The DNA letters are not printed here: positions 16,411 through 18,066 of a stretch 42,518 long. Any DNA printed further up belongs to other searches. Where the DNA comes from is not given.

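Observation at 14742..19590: Translationally coupled five-gene operon: esterase, ATP-grasp ligase, GSP-synthase-like ligase, GATase1-like hydrolase, esterase, with no recognised pathway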

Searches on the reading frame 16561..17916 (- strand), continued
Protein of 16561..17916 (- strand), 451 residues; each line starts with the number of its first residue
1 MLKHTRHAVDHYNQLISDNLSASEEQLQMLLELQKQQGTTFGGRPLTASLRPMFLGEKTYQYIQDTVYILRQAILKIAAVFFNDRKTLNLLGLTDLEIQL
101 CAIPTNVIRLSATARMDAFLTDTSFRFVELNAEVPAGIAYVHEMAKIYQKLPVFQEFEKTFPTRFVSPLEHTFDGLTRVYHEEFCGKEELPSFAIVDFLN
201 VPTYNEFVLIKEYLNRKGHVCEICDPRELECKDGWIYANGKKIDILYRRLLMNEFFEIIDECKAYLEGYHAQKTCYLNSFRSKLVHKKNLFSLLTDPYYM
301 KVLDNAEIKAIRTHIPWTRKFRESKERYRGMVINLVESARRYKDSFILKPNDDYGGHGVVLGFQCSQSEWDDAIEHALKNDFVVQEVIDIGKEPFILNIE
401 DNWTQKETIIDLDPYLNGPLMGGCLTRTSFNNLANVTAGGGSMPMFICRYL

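Call 36: predict_structure(alignment_id=A1)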
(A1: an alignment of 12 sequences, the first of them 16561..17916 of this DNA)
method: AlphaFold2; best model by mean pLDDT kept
length: 451 residues; sequences in the alignment: 12
mean_pLDDT: 73.6   pTM: 0.74
mean pLDDT of the five models: 73.6, 64.5, 63.3, 55.1, 49.2
residues with pLDDT >= 90: 110; 70-90: 208; 50-70: 58; < 50: 75
segments of 3 or more residues with pLDDT < 50: 104-135, 279-284, 354-356, 410-441
pLDDT, mean of each block of 10 residues (from residue 1): 72 93 94 90 78 80 76 75 77 67 41 33 39 54 91 95 85 75 73 84 83 92 89 85 77 58 74 62 58 87 91 85 90 94 88 58 88 93 78 71 70 32 27 31 73 72
secondary structure, 60 per line:
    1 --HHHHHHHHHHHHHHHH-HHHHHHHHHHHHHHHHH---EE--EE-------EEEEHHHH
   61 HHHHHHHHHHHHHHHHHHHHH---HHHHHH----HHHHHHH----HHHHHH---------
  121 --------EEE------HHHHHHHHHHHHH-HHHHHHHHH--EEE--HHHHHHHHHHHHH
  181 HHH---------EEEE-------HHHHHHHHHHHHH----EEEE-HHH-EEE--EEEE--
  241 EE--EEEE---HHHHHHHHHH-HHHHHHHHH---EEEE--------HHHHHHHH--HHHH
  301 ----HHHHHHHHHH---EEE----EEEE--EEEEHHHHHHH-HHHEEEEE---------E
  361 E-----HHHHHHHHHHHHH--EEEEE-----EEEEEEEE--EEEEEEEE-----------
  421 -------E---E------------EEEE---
elements in order: H3-18 H20-36 E53-56 H57-81 H85-90 H95-101 H106-111 E129-131 H138-150 H152-160 E163-165 H168-183 E193-196 H204-216 E221-224 E230-232 E235-238 E245-248 H252-261 H263-271 E275-278 H287-294 H297-300 H305-314 E318-320 E325-328 E331-334 H335-341 E346-350 H367-379 E382-386 E392-399 E402-409 E445-448

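Call 39: fold_search(model_id=the predicted structure, library=pdb)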
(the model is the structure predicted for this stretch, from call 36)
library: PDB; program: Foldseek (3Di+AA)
matches with E <= 10: 748; with E <= 0.001: 31
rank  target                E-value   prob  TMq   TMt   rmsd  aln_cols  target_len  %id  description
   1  8fbz_A                4.7e-10  1.00  0.52  0.51   9.4       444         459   11  Crystal Structure of apo human Glutathione Synthetase Y270E (released 2024-05-08)
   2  8fbz_B                8.0e-10  1.00  0.51  0.50   9.5       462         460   10  Crystal Structure of apo human Glutathione Synthetase Y270E (released 2024-05-08)
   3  2hgs                  4.5e-09  1.00  0.53  0.51   9.6       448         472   11  HUMAN GLUTATHIONE SYNTHETASE (released 1999-06-22)
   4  3kaj_B                7.7e-09  1.00  0.56  0.57   7.1       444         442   13  Apoenzyme structure of homoglutathione synthetase from Glycine max in open conformation (released 2009-12-22)
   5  5oes_F                8.5e-09  1.00  0.58  0.58   8.7       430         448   12  The structure of a glutathione synthetase (StGSS1) from Solanum tuberosum in ADP and y-EC bound closed conformation. (released 2018-04-25)
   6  5oes_A                1.2e-08  1.00  0.57  0.58   8.7       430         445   12  The structure of a glutathione synthetase (StGSS1) from Solanum tuberosum in ADP and y-EC bound closed conformation. (released 2018-04-25)
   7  5oes_B                1.3e-08  1.00  0.57  0.58   8.7       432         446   12  The structure of a glutathione synthetase (StGSS1) from Solanum tuberosum in ADP and y-EC bound closed conformation. (released 2018-04-25)
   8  3kal_B                1.7e-08  1.00  0.57  0.55   6.7       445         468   11  Structure of homoglutathione synthetase from Glycine max in closed conformation with homoglutathione, ADP, a sulfate i (released 2009-12-22)
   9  5oes_E                2.4e-08  1.00  0.57  0.57   8.8       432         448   12  The structure of a glutathione synthetase (StGSS1) from Solanum tuberosum in ADP and y-EC bound closed conformation. (released 2018-04-25)
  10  5oeu_A                2.5e-08  1.00  0.53  0.52   8.7       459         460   10  The structure of a glutathione synthetase like-effector (GSS22) from Globodera pallida in ADP-bound closed conformatio (released 2018-04-25)
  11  3kal_A                2.6e-08  1.00  0.57  0.55   7.4       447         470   12  Structure of homoglutathione synthetase from Glycine max in closed conformation with homoglutathione, ADP, a sulfate i (released 2009-12-22)
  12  5oes_C                4.1e-08  1.00  0.57  0.58   8.7       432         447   12  The structure of a glutathione synthetase (StGSS1) from Solanum tuberosum in ADP and y-EC bound closed conformation. (released 2018-04-25)
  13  5oes_D                4.5e-08  1.00  0.58  0.58   8.6       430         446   12  The structure of a glutathione synthetase (StGSS1) from Solanum tuberosum in ADP and y-EC bound closed conformation. (released 2018-04-25)
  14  1m0t_A                5.3e-08  1.00  0.49  0.49   8.8       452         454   12  Yeast Glutathione Synthase (released 2002-12-11)
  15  3kak_A                7.3e-08  1.00  0.55  0.56   8.9       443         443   13  Structure of homoglutathione synthetase from Glycine max in open conformation with gamma-glutamyl-cysteine bound. (released 2009-12-22)
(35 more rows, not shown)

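Call 53: search_protein_families(library=ncbifam, proteins=[L031:9362-10498:+, L013:10184-11338:-, L031:6143-6868:+, L031:6997-7944:+, L031:7866-9359:+], max_evalue=0.001)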
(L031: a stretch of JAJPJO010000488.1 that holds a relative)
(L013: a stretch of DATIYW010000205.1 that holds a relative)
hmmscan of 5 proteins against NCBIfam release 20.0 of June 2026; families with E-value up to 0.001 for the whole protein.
L031:9362-10498:+ (378 aa): 9 families
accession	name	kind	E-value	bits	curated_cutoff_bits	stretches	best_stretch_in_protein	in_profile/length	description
NF010039.0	PRK13515.1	equivalog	4e-163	542.5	371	1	2-368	7-375/378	carboxylate-amine ligase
NF010043.0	PRK13517.1-3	equivalog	1.4e-107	359.9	409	1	4-368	10-378/381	glutamate--cysteine ligase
NF010041.0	PRK13517.1-1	subfamily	4.7e-92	309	332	1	5-366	5-368/368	glutamate--cysteine ligase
TIGR02050.1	gshA_cyan_rel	subfamily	1.3e-90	303.7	176.4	1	6-291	1-287/287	YbdK family carboxylate-amine ligase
NF010042.0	PRK13517.1-2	equivalog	7.7e-80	268.5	427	1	3-362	9-370/376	glutamate--cysteine ligase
NF010044.0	PRK13517.1-4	equivalog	6.6e-76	255.7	437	1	4-362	13-370/372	glutamate--cysteine ligase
NF010040.1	PRK13516.1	equivalog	8.1e-73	245.6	425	1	3-359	8-364/369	YbdK family carboxylate-amine ligase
NF010045.0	PRK13518.1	equivalog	1.9e-68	231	395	1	2-359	10-356/360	glutamate--cysteine ligase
TIGR02048.1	gshA_cyano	equivalog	2.7e-18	66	249.05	1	106-364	98-362/376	glutamate--cysteine ligase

L013:10184-11338:- (384 aa): 9 families
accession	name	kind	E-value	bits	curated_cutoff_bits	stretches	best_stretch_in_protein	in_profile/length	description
NF010039.0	PRK13515.1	equivalog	2.1e-165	550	371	1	8-376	5-375/378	carboxylate-amine ligase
NF010043.0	PRK13517.1-3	equivalog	2.5e-118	395.2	409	1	13-377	11-379/381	glutamate--cysteine ligase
TIGR02050.1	gshA_cyan_rel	subfamily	8.8e-91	304.2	176.4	1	14-299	1-287/287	YbdK family carboxylate-amine ligase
NF010041.0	PRK13517.1-1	subfamily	1.9e-85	287.3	332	1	14-372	6-366/368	glutamate--cysteine ligase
NF010042.0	PRK13517.1-2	equivalog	5.6e-84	282.1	427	1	14-372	12-372/376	glutamate--cysteine ligase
NF010044.0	PRK13517.1-4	equivalog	9.7e-83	278.2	437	1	14-370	15-370/372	glutamate--cysteine ligase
NF010040.1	PRK13516.1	equivalog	4e-77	259.8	425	1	12-365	9-362/369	YbdK family carboxylate-amine ligase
NF010045.0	PRK13518.1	equivalog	7.5e-66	222.5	395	1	14-367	14-356/360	glutamate--cysteine ligase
TIGR02048.1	gshA_cyano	equivalog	2.1e-22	79.6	249.05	1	125-370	107-360/376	glutamate--cysteine ligase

L031:6143-6868:+ (241 aa): 1 family
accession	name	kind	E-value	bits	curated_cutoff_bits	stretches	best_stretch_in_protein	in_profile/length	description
NF007758.0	PRK10439.1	equivalog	1.1e-07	31.2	222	1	45-231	228-404/418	enterochelin esterase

L031:6997-7944:+ (315 aa): 3 families
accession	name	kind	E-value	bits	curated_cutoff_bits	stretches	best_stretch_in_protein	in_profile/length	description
TIGR00768.1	rimK_fam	subfamily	1.2e-08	34.7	143.4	1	36-196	40-188/276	RimK family alpha-L-glutamate ligase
TIGR02144.1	LysX_arch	equivalog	1.5e-07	30.8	275.6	1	28-196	31-188/281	lysine biosynthesis protein LysX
NF009402.0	PRK12767.1-1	equivalog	0.00064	18.6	218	0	120-192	140-203/329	carbamoyl phosphate synthase-like protein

L031:7866-9359:+ (497 aa): 1 family
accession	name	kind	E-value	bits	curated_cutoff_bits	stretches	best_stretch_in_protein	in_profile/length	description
NF009110.0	PRK12458.1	subfamily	0.00078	18.5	408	0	378-432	158-214/349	glutathione synthetase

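Call 70: find_homologous_proteins(query=L013:10184-11338:-, max_evalue=1e-20)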
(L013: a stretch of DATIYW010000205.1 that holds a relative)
Query L013:10184-11338:- (384 aa): 8000 proteins with E <= 1e-20 among 8000 candidates; the best 120 are listed.
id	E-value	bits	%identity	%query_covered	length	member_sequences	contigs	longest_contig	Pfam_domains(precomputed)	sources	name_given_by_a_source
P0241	2.4e-257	871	100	100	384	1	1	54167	PF04107.19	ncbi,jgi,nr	ncbi:MAG TPA: carboxylate-amine ligase [Thermoanaerobaculaceae bacterium]|nr:carboxylate-amine ligas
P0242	5.6e-254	860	98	100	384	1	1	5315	PF04107.19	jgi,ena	-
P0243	1.0e-213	727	83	99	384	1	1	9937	PF04107.19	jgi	jgi:glutamate---cysteine ligase / carboxylate-amine ligase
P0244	1.2e-213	727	82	99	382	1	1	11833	PF04107.19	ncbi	-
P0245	1.4e-213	727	83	99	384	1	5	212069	PF04107.19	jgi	jgi:glutamate---cysteine ligase / carboxylate-amine ligase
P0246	4.1e-213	725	83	98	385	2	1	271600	PF04107.19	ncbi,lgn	-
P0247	4.5e-213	725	83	99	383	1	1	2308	PF04107.19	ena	-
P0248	2.0e-212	723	81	98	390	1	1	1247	PF04107.19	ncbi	-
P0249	3.3e-212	722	81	100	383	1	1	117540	PF04107.19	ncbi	ncbi:MAG TPA: carboxylate-amine ligase [Herpetosiphonaceae bacterium]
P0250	3.3e-212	722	81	100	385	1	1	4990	PF04107.19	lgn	-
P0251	5.3e-212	722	82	99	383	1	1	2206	PF04107.19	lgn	-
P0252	1.2e-211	721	82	99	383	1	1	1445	PF04107.19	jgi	jgi:carboxylate-amine ligase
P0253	1.7e-210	717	81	98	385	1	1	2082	PF04107.19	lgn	-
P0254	4.8e-210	715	82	98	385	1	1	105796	PF04107.19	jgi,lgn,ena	-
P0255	6.9e-210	715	82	98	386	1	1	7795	PF04107.19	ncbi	-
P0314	8.7e-187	639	72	98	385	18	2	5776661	PF04107.19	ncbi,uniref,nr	ncbi:carboxylate-amine ligase [Herpetosiphon llansteffanensis]|uniref:carboxylate-amine ligase n=1 T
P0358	2.9e-177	607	67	98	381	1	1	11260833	PF04107.19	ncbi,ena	-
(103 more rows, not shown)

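Call 71: find_encoding_contigs(protein=P0314, flank=10000, max_places=1)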
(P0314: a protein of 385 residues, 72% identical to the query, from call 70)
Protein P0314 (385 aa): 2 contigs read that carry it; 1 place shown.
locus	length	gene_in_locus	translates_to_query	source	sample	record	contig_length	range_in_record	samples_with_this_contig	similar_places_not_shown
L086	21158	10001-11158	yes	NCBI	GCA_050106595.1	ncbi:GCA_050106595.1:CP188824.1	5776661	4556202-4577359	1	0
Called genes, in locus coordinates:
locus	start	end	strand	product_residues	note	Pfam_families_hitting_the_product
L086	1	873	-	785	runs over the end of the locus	PF01138:RNase_PH, PF03725:RNase_PH_C, PF03726:PNPase, PF01138:RNase_PH, PF03725:RNase_PH_C (weak), PF00013:KH_1, PF00575:S1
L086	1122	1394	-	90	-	PF00312:Ribosomal_S15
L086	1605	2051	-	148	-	PF13673:Acetyltransf_10 (weak), PF00583:Acetyltransf_1, PF13508:Acetyltransf_7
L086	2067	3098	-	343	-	PF01210:NAD_Gly3P_dh_N, PF02558:ApbA, PF03446:NAD_binding_2 (weak), PF03807:F420_oxidored (weak), PF07479:NAD_Gly3P_dh_C, PF20618:GPD_NAD_C_bact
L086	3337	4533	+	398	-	PF00266:Aminotran_5, PF01041:DegT_DnrJ_EryC1 (weak), PF01212:Beta_elim_lyase (weak)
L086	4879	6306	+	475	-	-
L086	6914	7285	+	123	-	PF13560:HTH_31, PF01381:HTH_3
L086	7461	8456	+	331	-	-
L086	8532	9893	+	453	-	-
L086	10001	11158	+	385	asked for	PF04107:GCS2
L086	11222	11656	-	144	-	-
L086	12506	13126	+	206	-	PF00149:Metallophos, PF12850:Metallophos_2 (faint), PF14582:Metallophos_3 (faint)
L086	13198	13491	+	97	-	PF03795:YCII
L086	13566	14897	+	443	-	PF13224:DUF4032 (faint)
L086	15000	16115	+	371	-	PF13439:Glyco_transf_4, PF00534:Glycos_transf_1, PF13692:Glyco_trans_1_4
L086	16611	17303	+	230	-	-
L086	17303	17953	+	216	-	-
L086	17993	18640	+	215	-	PF10609:ParA, PF01656:CbiA (faint), PF13614:AAA_31 (faint)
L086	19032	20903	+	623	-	PF13522:GATase_6, PF13537:GATase_7, PF00733:Asn_synthase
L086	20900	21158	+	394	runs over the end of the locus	PF13477:Glyco_trans_4_2, PF13439:Glyco_transf_4, PF13579:Glyco_trans_4_4, PF20706:GT4-conflict, PF00534:Glycos_transf_1, PF13692:Glyco_trans_1_4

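Call 72: find_encoding_contigs(protein=P0358, flank=10000, max_places=1)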
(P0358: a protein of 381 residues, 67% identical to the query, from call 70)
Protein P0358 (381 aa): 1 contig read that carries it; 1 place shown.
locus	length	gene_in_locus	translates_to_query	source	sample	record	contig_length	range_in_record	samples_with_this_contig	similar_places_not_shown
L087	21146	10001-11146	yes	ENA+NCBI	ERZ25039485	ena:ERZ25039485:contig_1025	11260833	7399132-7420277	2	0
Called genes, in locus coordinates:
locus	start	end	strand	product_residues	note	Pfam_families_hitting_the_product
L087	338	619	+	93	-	-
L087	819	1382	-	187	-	-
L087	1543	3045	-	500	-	-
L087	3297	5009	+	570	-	PF00501:AMP-binding, PF13193:AMP-binding_C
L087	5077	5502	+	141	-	-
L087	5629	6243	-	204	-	PF12773:DZR, PF13240:Zn_Ribbon_1 (weak), PF24463:DUF7577 (faint)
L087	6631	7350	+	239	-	PF00756:Esterase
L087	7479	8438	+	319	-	-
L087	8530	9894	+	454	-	PF04174:CP_ATPgrasp_1, PF14403:CP_ATPgrasp_2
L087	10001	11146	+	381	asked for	PF04107:GCS2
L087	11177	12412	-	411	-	-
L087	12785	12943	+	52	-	PF04964:Flp_Fap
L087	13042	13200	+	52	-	PF04964:Flp_Fap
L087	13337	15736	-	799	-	PF04151:PPC (weak)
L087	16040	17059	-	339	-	PF18152:DAHP_snth_FXD, PF00793:DAHP_synth_1, PF03102:NeuB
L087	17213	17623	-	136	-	PF07736:CM_1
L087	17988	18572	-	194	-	PF00072:Response_reg, PF03861:ANTAR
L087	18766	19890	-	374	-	PF00144:Beta-lactamase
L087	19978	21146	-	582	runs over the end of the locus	PF13229:Beta_helix (faint)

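Call 73: search_protein_representatives(protein=window:16561-17916:-)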
Query: 451 residues. Proteins with E-value up to 0.001 (for the whole library): 2812; up to 1e-10: 1412; up to 1e-30: 320. The best 150 are listed.
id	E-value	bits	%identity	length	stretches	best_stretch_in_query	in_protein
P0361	1.1e-170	584.6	58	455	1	4-450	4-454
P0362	6.3e-145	499.7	50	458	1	4-449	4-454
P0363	4.0e-118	411.4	55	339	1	116-449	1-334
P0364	1.5e-93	330.4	39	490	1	7-448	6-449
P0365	1.0e-89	317.8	39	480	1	7-448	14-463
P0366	7.0e-88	311.7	38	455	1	6-448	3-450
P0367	1.8e-86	307.1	37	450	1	7-447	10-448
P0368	3.1e-85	303.0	40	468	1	37-447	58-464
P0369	8.9e-85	301.5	37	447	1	7-449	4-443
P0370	7.0e-81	288.7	37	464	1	7-448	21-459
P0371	2.5e-80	286.8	38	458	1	7-449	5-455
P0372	7.6e-80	285.2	39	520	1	9-448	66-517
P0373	8.0e-80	285.2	35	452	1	7-448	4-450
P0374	1.4e-78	281.1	35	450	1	6-448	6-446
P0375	4.4e-78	279.4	35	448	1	6-447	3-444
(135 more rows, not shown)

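Call 74: search_protein_families(library=pfam, proteins=[L086:7461-8456:+, L086:8532-9893:+, L086:6914-7285:+, L086:4879-6306:+, L087:6631-7350:+, L087:7479-8438:+, L087:8530-9894:+, L087:11177-12412:-, L086:11222-11656:-], max_evalue=0.01)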
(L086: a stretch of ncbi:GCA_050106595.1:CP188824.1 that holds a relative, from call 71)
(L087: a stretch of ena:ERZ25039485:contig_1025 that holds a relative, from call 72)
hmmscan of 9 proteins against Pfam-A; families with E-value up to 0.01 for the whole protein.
L086:7461-8456:+ (331 aa): 0 families

L086:8532-9893:+ (453 aa): 1 family
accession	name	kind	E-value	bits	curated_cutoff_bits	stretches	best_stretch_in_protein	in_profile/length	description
PF14403.11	CP_ATPgrasp_2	-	0.00094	18.7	32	0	204-428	158-373/374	Circularly permuted ATP-grasp type 2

L086:6914-7285:+ (123 aa): 2 families
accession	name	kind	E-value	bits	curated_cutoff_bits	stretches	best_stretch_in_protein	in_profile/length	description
PF13560.12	HTH_31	-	1.4e-09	38.6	27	1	8-63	2-58/64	Helix-turn-helix domain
PF01381.28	HTH_3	-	7.5e-09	35.9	23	1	12-63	1-52/55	Helix-turn-helix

L086:4879-6306:+ (475 aa): 6 families
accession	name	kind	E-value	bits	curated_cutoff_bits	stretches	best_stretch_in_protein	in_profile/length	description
PF05697.18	Trigger_N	-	2.3e-35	122.4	22.2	1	1-141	1-143/144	Bacterial trigger factor protein (TF)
PF05698.19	Trigger_C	-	2.6e-23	83.3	22.7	1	307-438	2-134/162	Bacterial trigger factor protein (TF) C-terminus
PF00254.34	FKBP_C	-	0.00066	20.4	21.1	1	226-283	30-93/94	FKBP-type peptidyl-prolyl cis-trans isomerase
PF04147.17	Nop14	-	0.00094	18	34.9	1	183-229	344-404/862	Nop14-like family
PF02724.19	CDC45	-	0.0021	16.9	34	1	184-224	129-182/624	CDC45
PF04931.18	DNA_pol_phi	-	0.0031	16.2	27.6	1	182-227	638-683/765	DNA polymerase phi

L087:6631-7350:+ (239 aa): 1 family
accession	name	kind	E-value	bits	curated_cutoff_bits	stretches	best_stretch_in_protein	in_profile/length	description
PF00756.26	Esterase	-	1.5e-13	51.6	22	1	10-230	1-243/251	Putative esterase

L087:7479-8438:+ (319 aa): 2 families
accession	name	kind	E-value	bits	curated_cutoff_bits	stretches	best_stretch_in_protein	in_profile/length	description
PF02655.19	ATP-grasp_3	-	0.0002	21.9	23.2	1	123-261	11-152/160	ATP-grasp domain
PF08443.16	RimK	-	0.00037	20.6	21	1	134-204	32-104/188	RimK-like ATP-grasp domain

L087:8530-9894:+ (454 aa): 2 families
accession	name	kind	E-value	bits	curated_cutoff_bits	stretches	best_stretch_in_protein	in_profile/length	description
PF14403.11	CP_ATPgrasp_2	-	3.5e-11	43.1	32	1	205-430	159-373/374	Circularly permuted ATP-grasp type 2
PF04174.18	CP_ATPgrasp_1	-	8.3e-08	32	23.1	1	185-373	143-316/332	A circularly permuted ATPgrasp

L087:11177-12412:- (411 aa): 0 families

L086:11222-11656:- (144 aa): 0 families

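Call 75: search_protein_families(library=pfam, alignment_id=A1, max_evalue=0.01)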
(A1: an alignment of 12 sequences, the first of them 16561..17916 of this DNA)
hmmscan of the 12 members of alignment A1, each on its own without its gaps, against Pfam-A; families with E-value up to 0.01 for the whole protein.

A. member 1, window:16561-17916:- (451 aa): 2 families
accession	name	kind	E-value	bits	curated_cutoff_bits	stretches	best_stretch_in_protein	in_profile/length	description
PF14403.11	CP_ATPgrasp_2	-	4e-07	29.8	32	1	121-250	78-203/374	Circularly permuted ATP-grasp type 2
PF04174.18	CP_ATPgrasp_1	-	4.1e-05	23.2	23.1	1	122-250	80-203/332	A circularly permuted ATPgrasp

B. families by the number of members that match (of 12 scanned): 5 families
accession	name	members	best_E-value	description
PF14403.11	CP_ATPgrasp_2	11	9.3e-13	Circularly permuted ATP-grasp type 2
PF04174.18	CP_ATPgrasp_1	11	1.2e-07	A circularly permuted ATPgrasp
PF14397.11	ATPgrasp_ST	2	0.0021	Sugar-transfer associated ATP-grasp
PF03738.19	GSP_synth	1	0.00034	Glutathionylspermidine synthase preATP-grasp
PF03917.23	GSH_synth_ATP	1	0.00049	Eukaryotic glutathione synthase, ATP binding domain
